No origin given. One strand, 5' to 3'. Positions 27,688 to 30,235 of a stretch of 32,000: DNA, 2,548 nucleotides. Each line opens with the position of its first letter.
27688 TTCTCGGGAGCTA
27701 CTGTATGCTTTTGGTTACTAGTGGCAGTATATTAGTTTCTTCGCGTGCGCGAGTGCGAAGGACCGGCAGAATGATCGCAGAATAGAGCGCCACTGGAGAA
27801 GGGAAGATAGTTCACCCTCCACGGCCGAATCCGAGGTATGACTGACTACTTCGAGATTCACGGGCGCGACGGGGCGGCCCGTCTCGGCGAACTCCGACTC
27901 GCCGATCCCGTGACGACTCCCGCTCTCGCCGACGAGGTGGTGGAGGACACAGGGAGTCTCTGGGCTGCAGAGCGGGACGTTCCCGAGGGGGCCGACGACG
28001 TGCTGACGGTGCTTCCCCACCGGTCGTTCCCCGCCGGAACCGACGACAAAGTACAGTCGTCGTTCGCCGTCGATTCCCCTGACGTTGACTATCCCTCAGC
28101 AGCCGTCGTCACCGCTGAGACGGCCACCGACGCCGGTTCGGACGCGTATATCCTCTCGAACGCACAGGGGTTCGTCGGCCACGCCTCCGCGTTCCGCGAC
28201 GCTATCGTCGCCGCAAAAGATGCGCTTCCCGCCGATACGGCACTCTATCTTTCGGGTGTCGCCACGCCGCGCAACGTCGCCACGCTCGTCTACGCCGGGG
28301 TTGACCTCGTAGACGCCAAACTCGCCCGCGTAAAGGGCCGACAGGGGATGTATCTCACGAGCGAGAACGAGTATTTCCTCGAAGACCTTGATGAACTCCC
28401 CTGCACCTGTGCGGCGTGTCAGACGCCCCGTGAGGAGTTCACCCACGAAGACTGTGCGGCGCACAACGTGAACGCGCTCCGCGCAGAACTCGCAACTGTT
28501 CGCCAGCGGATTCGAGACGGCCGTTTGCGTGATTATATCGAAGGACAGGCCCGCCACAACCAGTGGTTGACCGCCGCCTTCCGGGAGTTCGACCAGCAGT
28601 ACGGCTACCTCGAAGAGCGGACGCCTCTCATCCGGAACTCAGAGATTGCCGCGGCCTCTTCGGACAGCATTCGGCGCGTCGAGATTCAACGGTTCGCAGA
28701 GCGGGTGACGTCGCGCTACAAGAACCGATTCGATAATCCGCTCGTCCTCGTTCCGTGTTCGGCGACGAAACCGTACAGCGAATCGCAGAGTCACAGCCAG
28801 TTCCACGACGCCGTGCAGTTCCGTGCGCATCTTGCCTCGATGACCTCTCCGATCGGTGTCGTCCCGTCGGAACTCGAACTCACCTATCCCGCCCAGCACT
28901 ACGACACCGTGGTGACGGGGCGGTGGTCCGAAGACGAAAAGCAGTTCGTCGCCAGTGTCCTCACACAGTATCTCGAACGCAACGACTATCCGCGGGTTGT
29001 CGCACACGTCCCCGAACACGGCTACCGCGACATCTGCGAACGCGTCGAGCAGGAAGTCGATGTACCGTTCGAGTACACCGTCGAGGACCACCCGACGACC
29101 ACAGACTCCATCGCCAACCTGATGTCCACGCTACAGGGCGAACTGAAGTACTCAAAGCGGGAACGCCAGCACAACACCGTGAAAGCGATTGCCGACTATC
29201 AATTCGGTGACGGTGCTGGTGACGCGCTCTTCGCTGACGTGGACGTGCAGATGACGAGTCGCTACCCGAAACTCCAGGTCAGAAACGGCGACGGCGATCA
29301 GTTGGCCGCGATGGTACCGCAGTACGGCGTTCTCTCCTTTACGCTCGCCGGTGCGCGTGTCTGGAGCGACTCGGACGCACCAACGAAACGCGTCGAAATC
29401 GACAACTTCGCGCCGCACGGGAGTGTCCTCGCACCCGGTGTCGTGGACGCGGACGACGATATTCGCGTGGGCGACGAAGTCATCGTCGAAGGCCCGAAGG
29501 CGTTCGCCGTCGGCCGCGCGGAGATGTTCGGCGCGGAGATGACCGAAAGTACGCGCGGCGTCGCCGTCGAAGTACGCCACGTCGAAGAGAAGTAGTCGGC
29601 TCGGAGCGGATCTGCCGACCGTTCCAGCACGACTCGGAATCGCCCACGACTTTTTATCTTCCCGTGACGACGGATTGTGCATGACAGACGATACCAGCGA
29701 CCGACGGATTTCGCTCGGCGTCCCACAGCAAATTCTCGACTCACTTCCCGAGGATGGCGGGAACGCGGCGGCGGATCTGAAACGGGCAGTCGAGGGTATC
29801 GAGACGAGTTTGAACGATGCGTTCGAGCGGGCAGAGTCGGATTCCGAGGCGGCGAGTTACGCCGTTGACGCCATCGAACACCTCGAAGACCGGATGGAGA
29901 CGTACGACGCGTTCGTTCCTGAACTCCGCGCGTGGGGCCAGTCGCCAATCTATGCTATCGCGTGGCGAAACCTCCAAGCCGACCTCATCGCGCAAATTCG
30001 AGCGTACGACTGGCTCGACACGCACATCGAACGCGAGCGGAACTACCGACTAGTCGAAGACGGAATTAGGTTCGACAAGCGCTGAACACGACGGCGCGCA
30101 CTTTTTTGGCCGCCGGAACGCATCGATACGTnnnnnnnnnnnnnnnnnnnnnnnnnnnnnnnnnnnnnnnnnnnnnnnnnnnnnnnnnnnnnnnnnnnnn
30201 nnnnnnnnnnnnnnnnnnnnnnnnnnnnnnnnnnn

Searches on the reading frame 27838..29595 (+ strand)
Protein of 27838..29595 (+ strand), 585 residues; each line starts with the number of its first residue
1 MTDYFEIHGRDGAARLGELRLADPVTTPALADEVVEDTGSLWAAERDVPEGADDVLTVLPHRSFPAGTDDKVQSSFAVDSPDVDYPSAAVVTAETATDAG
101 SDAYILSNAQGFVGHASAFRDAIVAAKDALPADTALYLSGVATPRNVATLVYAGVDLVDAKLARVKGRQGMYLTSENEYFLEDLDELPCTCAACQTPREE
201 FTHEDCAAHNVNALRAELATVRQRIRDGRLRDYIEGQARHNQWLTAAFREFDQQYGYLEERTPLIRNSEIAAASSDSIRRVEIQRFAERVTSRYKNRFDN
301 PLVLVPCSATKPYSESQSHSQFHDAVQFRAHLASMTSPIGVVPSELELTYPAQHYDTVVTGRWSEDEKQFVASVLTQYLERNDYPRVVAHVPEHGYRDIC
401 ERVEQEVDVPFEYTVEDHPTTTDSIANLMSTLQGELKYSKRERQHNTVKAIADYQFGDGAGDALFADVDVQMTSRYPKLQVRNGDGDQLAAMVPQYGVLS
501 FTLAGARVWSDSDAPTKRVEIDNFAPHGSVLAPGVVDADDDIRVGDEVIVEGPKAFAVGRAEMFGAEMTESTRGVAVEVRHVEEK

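Call 3: search_protein_families(library=pfam, proteins=[window:27838-29595:+], max_evalue=0.1)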
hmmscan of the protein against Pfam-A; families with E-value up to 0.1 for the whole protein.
window:27838-29595:+ (585 aa): 4 families
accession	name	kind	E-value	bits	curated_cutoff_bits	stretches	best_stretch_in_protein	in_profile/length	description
PF17884.7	DUF5591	-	2.1e-61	206.6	26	1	283-432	1-150/150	Domain of unknown function (DUF5591)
PF14810.12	TGT_C2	-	7.6e-18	65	25.3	1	446-513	1-69/72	Patch-forming domain C2 of tRNA-guanine transglycosylase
PF01702.25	TGT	-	1.7e-17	64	26.3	1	93-239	189-353/357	Queuine tRNA-ribosyltransferase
PF01472.26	PUA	-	1.1e-13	51.4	24.8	1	528-582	17-73/74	PUA domain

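Call 4: search_protein_families(library=ncbifam, proteins=[window:27838-29595:+], max_evalue=0.1)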
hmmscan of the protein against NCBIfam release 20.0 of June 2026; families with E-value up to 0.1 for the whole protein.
window:27838-29595:+ (585 aa): 16 families
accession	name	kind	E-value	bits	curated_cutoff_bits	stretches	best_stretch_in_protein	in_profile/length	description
NF040592.1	tRNA_mod_ArcS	equivalog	1.5e-257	855.8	440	1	6-582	1-575/575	archaeosine synthase subunit alpha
NF053620.1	ArchsnAlpArcSThp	equivalog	3.6e-65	220.3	600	2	202-580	144-515/515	archaeosine synthase subunit alpha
TIGR00432.2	arcsn_tRNA_tgt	equivalog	3.7e-34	117.9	350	1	121-355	206-437/441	tRNA guanosine(15) transglycosylase TgtA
NF010368.0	PRK13795.1-3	equivalog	3.9e-12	45.2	588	1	528-583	146-203/635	hypothetical protein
TIGR00449.1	tgt_general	superfamily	2.2e-11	43.2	47.6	1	118-243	220-364/367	tRNA-guanine transglycosylase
TIGR00451.1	unchar_dom_2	domain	1.1e-08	35.2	27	1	525-581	44-103/107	uncharacterized domain 2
NF010367.0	PRK13795.1-2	equivalog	3.9e-08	32.2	456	1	529-584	145-201/584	hypothetical protein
NF011153.0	PRK14560.1-4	equivalog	5.4e-08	33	169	1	529-581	96-151/162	putative RNA-binding protein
TIGR03684.1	arCOG00985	hypoth_equivalog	3.9e-07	30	120.6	1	530-581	91-145/154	arCOG04150 universal archaeal PUA-domain protein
NF011151.0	PRK14560.1-2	equivalog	3.9e-06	26.8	291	1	529-581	105-160/172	putative RNA-binding protein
NF011154.0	PRK14560.1-6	equivalog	1.3e-05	25.4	224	1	529-582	94-150/159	putative RNA-binding protein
TIGR00430.1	Q_tRNA_tgt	equivalog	3.7e-05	22.9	306.75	1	127-239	230-361/368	tRNA guanosine(34) transglycosylase Tgt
TIGR00425.1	CBF5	equivalog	0.00033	19.9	238.15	1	529-582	255-310/322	RNA-guided pseudouridylation complex pseudouridine synthase subunit Cbf5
NF011152.0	PRK14560.1-3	equivalog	0.013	15.3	249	1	528-581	98-154/165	putative RNA-binding protein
NF003280.0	PRK04270.1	equivalog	0.017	13.9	242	1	522-582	245-307/323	RNA-guided pseudouridylation complex pseudouridine synthase subunit Cbf5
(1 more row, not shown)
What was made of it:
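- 27838..29595 (+): arcS (archaeosine synthase alpha subunit); a neighbour on the same strand, linked in only part of the Halobacteria. NCBIfam NF040592 at 856 bits (call 4).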

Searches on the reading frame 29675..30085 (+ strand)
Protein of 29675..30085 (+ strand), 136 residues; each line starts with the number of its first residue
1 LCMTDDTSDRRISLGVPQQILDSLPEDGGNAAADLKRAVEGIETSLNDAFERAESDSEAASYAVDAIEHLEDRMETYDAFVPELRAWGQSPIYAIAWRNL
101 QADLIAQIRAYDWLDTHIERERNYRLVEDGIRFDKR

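Call 3: search_protein_families(library=pfam, proteins=[window:29675-30085:+], max_evalue=0.1)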
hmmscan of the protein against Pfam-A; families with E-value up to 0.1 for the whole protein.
window:29675-30085:+ (136 aa): 2 families
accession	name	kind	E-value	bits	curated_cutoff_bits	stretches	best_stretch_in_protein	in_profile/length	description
PF20135.4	DUF6525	-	0.013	15.7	23.5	1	70-98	15-41/78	Family of unknown function (DUF6525)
PF20072.4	DUF6468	-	0.056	14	26.9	1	31-76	25-70/76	Domain of unknown function (DUF6468)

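Call 4: search_protein_families(library=ncbifam, proteins=[window:29675-30085:+], max_evalue=0.1)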
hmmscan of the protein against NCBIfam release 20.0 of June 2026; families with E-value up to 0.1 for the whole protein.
window:29675-30085:+ (136 aa): 2 families
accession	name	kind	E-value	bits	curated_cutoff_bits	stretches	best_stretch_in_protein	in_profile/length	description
TIGR03985.1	TIGR03985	hypoth_equivalog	0.015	14.9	60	1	84-122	69-108/249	TIGR03985 family CRISPR-associated protein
NF052504.1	sll1863_fam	domain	0.068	13.4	35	0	19-55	54-90/93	sll1863 family stress response protein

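Call 49: search_solved_structures(query=A3, max_evalue=5, show_alignments=1)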
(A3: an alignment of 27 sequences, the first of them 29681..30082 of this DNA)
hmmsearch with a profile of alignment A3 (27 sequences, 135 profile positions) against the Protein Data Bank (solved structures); distinct sequences matched with E-value up to 5: 39.
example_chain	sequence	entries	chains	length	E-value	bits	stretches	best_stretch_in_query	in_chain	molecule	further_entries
5t1o_B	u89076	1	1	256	0.1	15.9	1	92-123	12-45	Phosphoenolpyruvate-protein phosphotransferase PtsP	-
5t12_A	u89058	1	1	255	0.11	15.9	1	92-123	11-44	Phosphoenolpyruvate--protein phosphotransferase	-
8ek4_A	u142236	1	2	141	0.11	15.9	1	32-85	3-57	Ice-binding protein TIP-99a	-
8gji_A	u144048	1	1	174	0.3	14.4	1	23-78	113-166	GCG binder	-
9b43_A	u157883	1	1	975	0.44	13.9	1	30-85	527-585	MmpL4 protein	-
7zr2_A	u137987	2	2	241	0.47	13.8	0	19-72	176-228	Spike protein S2',Chimeric protein mimic of SARS-CoV-2 Spike HR1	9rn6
9u4t_A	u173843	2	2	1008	0.48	13.8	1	30-85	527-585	MmpL4 protein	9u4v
4w8n_B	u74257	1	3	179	0.49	13.8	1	31-72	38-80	Hemagglutinin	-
2jok_A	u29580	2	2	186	0.49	13.7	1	19-64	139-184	Putative G-nucleotide exchange factor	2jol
5e32_B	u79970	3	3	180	0.58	13.5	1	31-71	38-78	Hemagglutinin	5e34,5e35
9ebc_B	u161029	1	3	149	0.75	13.2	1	31-71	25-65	Hemagglutinin HA2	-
5bny_B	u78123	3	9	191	0.81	13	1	31-73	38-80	Hemagglutinin | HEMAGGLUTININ HA2 CHAIN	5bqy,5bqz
5a3i_F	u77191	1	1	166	0.86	13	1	31-71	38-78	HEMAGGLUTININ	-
2ibx_B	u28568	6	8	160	0.89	12.9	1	31-71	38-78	Hemagglutinin | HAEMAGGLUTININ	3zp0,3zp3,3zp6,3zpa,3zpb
5jw4_B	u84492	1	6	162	0.91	12.9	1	31-71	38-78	Hemagglutinin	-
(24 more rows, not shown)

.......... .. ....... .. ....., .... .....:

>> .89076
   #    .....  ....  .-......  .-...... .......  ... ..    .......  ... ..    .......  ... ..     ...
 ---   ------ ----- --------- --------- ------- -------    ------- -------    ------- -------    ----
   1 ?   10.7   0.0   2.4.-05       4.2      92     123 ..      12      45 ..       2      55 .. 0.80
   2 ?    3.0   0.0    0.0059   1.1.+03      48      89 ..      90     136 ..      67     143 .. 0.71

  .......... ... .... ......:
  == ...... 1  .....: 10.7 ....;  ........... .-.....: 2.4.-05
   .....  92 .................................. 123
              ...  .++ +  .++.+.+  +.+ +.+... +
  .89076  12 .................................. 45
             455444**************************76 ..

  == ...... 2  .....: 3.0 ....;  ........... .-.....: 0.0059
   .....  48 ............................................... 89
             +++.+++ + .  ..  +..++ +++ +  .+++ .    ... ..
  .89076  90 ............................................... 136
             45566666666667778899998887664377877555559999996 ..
